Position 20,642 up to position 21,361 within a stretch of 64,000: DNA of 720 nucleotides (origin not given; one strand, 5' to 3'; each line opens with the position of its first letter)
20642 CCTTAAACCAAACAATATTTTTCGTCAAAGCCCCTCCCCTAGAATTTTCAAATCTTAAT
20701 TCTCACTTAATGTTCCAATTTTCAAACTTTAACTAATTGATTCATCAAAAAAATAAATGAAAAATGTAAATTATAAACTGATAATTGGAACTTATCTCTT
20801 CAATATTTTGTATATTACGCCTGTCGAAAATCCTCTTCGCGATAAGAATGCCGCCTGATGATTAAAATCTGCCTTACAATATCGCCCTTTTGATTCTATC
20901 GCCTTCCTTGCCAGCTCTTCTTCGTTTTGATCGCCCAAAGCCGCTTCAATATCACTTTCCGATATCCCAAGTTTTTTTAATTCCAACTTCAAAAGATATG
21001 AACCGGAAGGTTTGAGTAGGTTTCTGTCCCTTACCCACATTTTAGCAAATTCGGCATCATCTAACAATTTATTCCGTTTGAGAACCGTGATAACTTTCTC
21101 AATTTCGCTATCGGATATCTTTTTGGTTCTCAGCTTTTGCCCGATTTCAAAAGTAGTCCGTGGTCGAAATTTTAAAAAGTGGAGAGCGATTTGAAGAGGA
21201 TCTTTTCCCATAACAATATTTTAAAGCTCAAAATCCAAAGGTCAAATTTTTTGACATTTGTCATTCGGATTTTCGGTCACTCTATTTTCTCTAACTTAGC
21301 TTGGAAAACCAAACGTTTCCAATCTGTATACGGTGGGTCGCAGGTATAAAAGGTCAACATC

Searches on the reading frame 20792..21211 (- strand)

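Call 96: search_protein_families(library=pfam, max_evalue=0.0001, proteins=[window:20792-21211:-])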
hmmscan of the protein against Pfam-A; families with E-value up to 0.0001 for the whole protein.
window:20792-21211:- (139 aa): 2 families
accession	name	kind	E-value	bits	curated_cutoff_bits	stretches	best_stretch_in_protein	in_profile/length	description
PF02631.22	RecX_HTH2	-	1.5e-14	54.4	26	1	51-92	1-42/42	RecX, second three-helix domain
PF21982.2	RecX_HTH1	-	1e-12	48.2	26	1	7-42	3-38/40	RecX, first three-helix domain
